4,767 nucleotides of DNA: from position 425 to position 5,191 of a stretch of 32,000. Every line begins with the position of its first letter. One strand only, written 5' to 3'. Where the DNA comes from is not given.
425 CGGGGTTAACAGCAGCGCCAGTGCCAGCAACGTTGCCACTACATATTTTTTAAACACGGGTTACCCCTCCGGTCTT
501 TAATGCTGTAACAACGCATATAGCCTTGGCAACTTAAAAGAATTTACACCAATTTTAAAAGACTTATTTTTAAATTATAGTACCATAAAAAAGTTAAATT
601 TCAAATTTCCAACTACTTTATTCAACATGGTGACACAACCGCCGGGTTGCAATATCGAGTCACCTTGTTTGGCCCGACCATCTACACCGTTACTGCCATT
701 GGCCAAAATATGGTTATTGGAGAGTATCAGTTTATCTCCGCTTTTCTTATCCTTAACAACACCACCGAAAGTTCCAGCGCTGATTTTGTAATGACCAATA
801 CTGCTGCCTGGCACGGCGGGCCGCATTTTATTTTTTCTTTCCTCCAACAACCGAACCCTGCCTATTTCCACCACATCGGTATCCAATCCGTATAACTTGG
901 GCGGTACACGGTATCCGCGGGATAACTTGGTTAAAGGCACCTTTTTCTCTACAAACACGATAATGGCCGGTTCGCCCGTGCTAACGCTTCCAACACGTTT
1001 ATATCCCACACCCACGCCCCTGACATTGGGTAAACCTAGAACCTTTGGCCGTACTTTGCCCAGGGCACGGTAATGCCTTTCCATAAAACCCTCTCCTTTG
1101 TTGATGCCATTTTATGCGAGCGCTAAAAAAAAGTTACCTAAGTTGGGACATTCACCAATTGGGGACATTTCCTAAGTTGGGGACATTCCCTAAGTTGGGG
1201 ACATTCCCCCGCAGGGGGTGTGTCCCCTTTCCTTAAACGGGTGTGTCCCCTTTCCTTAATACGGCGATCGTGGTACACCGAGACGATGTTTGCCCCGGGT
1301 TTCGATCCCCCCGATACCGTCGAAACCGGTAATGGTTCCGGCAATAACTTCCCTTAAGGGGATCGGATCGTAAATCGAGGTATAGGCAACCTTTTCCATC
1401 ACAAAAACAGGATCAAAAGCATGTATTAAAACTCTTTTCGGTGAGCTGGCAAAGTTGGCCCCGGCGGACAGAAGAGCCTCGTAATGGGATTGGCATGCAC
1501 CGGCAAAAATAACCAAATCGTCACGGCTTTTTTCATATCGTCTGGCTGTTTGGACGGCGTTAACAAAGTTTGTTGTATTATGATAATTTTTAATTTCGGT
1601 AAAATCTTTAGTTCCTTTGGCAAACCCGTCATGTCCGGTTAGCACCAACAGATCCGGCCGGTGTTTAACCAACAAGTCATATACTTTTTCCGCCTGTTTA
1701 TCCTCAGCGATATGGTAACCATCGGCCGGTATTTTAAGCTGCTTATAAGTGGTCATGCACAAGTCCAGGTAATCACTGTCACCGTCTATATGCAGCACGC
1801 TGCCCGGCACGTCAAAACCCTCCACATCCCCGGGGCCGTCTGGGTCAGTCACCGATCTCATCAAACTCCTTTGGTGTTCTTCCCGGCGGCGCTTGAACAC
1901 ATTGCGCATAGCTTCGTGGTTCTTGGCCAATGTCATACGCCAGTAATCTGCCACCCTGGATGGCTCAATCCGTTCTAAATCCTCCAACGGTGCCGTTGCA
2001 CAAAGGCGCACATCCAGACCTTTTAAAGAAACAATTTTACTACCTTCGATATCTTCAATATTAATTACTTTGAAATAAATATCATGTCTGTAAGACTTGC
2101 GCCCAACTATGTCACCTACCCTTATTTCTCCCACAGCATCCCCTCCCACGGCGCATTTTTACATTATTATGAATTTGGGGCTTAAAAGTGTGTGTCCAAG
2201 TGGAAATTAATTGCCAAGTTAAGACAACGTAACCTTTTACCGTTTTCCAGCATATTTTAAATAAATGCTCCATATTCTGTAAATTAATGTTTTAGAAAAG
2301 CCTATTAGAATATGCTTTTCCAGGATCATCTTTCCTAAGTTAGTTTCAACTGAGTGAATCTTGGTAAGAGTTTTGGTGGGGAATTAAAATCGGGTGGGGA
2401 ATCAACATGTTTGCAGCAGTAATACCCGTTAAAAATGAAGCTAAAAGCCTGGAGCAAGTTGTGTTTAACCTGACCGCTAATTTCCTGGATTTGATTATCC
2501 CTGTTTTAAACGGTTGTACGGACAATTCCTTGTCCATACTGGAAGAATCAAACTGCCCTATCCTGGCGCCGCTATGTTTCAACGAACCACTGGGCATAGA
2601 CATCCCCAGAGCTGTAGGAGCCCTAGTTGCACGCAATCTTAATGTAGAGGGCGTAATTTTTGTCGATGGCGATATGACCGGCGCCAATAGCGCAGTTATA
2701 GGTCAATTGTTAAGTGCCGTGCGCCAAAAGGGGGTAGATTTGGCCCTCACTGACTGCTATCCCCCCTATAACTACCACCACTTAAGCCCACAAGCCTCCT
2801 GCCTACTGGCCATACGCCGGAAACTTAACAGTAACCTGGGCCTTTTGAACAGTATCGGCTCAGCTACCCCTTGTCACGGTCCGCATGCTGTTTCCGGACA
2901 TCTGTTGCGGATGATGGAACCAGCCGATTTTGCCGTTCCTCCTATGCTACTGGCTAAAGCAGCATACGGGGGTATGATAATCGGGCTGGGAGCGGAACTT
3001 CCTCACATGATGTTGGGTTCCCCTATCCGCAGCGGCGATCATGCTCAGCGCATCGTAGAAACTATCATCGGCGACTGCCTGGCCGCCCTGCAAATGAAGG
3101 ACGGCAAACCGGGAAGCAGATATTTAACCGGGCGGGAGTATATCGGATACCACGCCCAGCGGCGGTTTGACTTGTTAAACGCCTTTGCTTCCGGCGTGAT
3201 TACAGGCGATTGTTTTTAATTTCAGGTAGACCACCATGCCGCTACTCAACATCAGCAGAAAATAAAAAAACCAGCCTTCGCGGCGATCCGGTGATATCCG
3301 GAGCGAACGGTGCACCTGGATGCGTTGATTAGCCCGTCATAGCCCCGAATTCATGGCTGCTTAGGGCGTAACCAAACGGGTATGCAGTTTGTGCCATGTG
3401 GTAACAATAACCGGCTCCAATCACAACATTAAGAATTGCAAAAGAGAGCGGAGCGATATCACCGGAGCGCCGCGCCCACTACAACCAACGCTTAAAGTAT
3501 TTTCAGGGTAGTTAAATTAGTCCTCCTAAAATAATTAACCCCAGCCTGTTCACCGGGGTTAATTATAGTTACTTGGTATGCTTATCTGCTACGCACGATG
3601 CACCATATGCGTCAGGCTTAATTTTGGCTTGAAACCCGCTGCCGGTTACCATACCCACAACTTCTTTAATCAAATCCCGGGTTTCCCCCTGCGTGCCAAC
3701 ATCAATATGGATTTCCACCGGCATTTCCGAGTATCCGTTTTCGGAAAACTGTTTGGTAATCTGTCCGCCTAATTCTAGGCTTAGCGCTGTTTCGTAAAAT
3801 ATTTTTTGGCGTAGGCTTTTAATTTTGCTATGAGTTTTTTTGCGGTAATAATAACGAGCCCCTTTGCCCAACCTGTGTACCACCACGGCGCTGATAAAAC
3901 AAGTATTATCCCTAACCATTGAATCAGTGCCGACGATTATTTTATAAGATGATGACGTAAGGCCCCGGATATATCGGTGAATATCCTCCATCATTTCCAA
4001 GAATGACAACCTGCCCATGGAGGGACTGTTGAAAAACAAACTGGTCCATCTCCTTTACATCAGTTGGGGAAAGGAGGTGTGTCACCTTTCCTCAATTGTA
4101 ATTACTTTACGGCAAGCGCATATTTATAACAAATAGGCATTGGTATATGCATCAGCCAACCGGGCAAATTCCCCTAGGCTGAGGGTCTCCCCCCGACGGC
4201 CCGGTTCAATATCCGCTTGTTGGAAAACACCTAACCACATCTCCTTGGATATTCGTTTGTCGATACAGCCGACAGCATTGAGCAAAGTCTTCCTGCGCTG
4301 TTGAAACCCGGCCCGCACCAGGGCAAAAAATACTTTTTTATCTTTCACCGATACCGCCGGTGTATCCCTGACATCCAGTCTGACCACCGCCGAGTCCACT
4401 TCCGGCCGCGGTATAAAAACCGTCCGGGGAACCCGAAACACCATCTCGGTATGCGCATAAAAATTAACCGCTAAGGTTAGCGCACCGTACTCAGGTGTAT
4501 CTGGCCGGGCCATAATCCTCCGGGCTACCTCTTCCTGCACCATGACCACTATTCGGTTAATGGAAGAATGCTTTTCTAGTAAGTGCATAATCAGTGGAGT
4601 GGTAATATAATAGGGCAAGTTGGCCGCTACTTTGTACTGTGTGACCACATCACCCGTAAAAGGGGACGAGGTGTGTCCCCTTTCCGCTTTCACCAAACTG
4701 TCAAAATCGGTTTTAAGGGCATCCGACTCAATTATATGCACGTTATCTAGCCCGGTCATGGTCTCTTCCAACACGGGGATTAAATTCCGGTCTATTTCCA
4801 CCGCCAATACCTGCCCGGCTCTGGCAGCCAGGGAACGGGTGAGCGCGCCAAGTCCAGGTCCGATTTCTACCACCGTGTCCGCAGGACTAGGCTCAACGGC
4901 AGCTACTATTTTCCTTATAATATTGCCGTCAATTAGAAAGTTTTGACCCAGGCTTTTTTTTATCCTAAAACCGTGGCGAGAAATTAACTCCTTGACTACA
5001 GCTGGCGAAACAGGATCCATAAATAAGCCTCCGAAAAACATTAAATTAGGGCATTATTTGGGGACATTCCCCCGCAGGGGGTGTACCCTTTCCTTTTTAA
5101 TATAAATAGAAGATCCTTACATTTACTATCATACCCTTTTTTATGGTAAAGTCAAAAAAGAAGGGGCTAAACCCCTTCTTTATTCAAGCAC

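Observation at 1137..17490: Oriented ~40-bp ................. hairpin repeat family at six loci, stop-free in all six frames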

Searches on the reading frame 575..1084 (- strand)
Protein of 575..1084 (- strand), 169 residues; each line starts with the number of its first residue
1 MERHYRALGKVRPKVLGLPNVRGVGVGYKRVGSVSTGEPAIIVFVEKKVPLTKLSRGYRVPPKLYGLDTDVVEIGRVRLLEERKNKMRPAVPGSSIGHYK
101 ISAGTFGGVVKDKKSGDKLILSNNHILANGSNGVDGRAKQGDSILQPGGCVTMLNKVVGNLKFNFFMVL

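Call 13: search_protein_families(library=pfam, proteins=[window:575-1084:-])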
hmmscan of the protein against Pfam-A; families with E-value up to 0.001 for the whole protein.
window:575-1084:- (169 aa): 1 family
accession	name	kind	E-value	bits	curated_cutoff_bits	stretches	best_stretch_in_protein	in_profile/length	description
PF25608.1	NAL1_N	-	1.1e-05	25.6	27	1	23-68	26-71/80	NARROW LEAF 1 N-terminal domain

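Call 62: search_protein_families(library=ncbifam, proteins=[window:575-1084:-], max_evalue=0.1)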
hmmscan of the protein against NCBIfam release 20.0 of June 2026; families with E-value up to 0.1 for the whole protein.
window:575-1084:- (169 aa): 0 families

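Call 72: find_encoding_contigs(protein=window:575-1084:-, flank=10000, max_places=1)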
Protein window:575-1084:- (169 aa): 23 contigs read that carry it; 1 place shown.
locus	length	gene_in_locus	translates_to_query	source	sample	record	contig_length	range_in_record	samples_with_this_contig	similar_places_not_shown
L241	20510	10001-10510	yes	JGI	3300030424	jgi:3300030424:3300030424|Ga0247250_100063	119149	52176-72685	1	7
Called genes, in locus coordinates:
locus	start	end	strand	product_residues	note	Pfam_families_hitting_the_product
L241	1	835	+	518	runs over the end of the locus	PF00133:tRNA-synt_1, PF01406:tRNA-synt_1e, PF09334:tRNA-synt_1g, PF00133:tRNA-synt_1, PF09334:tRNA-synt_1g, PF00133:tRNA-synt_1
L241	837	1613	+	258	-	PF01026:TatD_DNase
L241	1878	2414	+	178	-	PF02572:CobA_CobO_BtuR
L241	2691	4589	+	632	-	PF08298:AAA_PrkA, PF06798:PrkA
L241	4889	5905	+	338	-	PF03990:DUF348, PF07501:G5, PF06725:3D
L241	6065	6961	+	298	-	PF00398:RrnaAD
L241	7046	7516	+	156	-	PF04308:RNaseH_like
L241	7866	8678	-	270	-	-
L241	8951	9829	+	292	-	PF05582:Peptidase_U57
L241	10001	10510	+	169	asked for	PF25608:NAL1_N (weak)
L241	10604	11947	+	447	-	PF07833:Cu_amine_oxidN1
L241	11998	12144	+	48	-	-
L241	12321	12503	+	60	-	-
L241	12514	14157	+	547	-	PF00239:Resolvase, PF07508:Recombinase, PF13408:Zn_ribbon_recom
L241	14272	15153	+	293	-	PF01557:FAA_hydrolase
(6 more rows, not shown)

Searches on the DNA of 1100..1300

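Call 38: search_rna_families(source=window, start=1100, end=1300, threshold=evalue, max_evalue=10)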
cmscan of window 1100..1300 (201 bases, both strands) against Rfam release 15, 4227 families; matches with E-value up to 10: 8.
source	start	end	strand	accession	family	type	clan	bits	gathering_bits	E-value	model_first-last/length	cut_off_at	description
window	1121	1229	+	RF01480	rli52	Cis-reg;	-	17.6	70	2.2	1-95/95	no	Listeria sRNA rli52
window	1196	1228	-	RF03626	mir-9791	Gene; miRNA;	-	16.7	70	0.59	1-79/79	no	mir-9791 microRNA precursor family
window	1180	1228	+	RF03384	mir-7180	Gene; miRNA;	-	14.6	78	1.6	1-58/58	no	mir-7180 microRNA precursor family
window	1198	1226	+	RF04269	mir-373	Gene; miRNA;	-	13.7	69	6.2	1-69/69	no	mir-373 microRNA precursor family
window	1250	1276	+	RF01365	CRISPR-DR52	Gene; CRISPR;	-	13.3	50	7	1-37/37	no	CRISPR RNA direct repeat element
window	1155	1274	+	RF01956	NEAT1_2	Gene; lncRNA;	-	12.6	60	1.4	1-116/116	no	Nuclear enriched abundant transcript 1 conserved region 2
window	1202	1220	-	RF01370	CRISPR-DR57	Gene; CRISPR;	-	11.7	39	9.1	6-25/37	no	CRISPR RNA direct repeat element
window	1100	1195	+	RF00216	IRES_c-myc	Cis-reg; IRES;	-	7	40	4.7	201-302/302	5'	c-myc internal ribosome entry site (IRES)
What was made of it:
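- On CRISPR array: Rfam CRISPR models score far below threshold (call 38).
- On Any Rfam family: Nothing near threshold is found at 1100-1300 (call 38).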

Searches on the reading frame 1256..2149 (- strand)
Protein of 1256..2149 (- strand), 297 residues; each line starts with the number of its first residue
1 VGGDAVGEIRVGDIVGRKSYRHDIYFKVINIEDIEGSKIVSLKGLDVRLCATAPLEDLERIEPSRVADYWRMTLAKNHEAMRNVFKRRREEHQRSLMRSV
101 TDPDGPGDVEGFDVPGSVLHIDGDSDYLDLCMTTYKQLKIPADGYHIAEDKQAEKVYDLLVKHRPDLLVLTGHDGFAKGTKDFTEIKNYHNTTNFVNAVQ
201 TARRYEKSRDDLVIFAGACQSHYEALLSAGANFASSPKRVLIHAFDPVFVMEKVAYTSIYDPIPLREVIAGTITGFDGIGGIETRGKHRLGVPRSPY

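Call 13: search_protein_families(library=pfam, proteins=[window:1256-2149:-])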
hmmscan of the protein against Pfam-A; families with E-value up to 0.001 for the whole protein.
window:1256-2149:- (297 aa): 1 family
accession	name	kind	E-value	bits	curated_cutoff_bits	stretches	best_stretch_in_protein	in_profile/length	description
PF05582.17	Peptidase_U57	-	1.3e-118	395.9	25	1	11-293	2-280/280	YabG peptidase U57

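Call 23: find_encoding_contigs(protein=window:1256-2149:-, flank=10000, max_places=4)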
Protein window:1256-2149:- (297 aa): no gene with exactly this product is on record in the collection.

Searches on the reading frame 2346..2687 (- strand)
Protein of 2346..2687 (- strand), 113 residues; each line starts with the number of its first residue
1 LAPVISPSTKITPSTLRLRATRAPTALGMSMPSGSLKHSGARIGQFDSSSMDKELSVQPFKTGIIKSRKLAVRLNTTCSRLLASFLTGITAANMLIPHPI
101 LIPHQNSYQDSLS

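Call 62: search_protein_families(library=ncbifam, proteins=[window:2346-2687:-], max_evalue=0.1)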
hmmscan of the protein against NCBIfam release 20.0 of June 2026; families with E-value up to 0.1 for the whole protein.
window:2346-2687:- (113 aa): 0 families

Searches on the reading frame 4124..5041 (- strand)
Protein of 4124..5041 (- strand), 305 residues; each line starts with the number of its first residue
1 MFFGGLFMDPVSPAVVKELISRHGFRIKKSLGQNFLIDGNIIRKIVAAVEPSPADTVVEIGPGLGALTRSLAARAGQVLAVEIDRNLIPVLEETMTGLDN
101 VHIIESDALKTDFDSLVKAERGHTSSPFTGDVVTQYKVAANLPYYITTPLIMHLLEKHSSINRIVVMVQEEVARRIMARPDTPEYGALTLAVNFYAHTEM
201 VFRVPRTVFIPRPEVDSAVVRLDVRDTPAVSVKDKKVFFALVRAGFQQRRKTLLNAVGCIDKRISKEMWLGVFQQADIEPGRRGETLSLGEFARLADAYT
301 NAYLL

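Call 13: search_protein_families(library=pfam, proteins=[window:4124-5041:-])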
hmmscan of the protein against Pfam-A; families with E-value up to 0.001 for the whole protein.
window:4124-5041:- (305 aa): 2 families
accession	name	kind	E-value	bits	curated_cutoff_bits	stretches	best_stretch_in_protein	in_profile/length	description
PF00398.26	RrnaAD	-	5.5e-68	229.4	24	1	25-288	2-256/263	Ribosomal RNA adenine dimethylase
PF13649.12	Methyltransf_25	-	9.6e-05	23.4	27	1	57-114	1-61/97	Methyltransferase domain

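Call 50: search_solved_structures(query=window:4124-5041:-, show_alignments=2, max_evalue=1e-20)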
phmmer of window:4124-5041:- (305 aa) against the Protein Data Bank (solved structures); distinct sequences matched with E-value up to 1e-20: 29.
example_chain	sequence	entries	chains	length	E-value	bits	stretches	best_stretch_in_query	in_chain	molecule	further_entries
7v2l_W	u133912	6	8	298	1.8e-78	267.4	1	9-299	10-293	Ribosomal RNA small subunit methyltransferase A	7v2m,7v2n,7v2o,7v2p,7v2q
6ifs_A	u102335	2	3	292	2e-78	267.2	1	9-299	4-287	Ribosomal RNA small subunit methyltransferase A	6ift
6ifx_A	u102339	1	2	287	7e-72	245.7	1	9-299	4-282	Ribosomal RNA small subunit methyltransferase A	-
6ifw_A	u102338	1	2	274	3.5e-71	243.4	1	31-299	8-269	Ribosomal RNA small subunit methyltransferase A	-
6ifv_A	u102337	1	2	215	1.1e-61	212.3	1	9-229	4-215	Ribosomal RNA small subunit methyltransferase A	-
3fut_A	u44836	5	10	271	1.5e-46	162.6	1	11-299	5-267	Dimethyladenosine transferase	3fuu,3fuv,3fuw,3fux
7afo_Y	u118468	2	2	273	4.6e-40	141.3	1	24-298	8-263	Ribosomal RNA small subunit methyltransferase A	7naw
3tpz_A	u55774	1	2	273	4.3e-39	138.1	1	24-298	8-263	Ribosomal RNA small subunit methyltransferase A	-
8eyt_W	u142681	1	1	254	1.6e-38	136.3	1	32-297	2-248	Ribosomal RNA small subunit methyltransferase A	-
3tqs_A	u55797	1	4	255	2.2e-38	135.8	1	27-296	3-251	Ribosomal RNA small subunit methyltransferase A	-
1qyr_A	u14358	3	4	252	1.8e-37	132.8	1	33-297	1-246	High level Kasugamycin resistance protein | RIBOSOMAL RNA SMALL SUBUNIT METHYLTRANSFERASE A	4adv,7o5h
3uzu_A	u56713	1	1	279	4e-35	125.1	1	23-302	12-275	Ribosomal RNA small subunit methyltransferase A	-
3grr_A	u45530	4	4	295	2.6e-34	122.4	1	22-258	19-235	Dimethyladenosine transferase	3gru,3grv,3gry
8x3w_A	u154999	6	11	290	1.8e-33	119.7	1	19-257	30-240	Probable ribosomal RNA small subunit methyltransferase A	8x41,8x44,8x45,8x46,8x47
8x4l_A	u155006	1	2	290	2e-32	116.3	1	19-257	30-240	Probable ribosomal RNA small subunit methyltransferase A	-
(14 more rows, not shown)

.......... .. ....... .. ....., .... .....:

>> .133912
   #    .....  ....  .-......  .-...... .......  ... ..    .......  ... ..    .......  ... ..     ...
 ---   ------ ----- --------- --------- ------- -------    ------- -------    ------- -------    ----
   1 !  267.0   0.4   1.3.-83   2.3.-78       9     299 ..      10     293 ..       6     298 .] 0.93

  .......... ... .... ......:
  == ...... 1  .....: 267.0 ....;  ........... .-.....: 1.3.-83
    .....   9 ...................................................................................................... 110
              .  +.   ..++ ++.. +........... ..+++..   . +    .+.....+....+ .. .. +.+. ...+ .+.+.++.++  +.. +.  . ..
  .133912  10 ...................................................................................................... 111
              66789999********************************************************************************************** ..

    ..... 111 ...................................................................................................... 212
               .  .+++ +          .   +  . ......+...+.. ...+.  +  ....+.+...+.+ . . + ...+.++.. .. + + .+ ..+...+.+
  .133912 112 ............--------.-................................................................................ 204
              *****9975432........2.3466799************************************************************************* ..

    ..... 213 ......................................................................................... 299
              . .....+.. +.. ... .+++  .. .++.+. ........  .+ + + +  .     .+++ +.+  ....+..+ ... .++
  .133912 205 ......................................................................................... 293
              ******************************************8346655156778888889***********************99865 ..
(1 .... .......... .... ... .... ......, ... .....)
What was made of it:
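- call 50: a 9-residue insertion in KsgA relative to PDB 7v2l.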
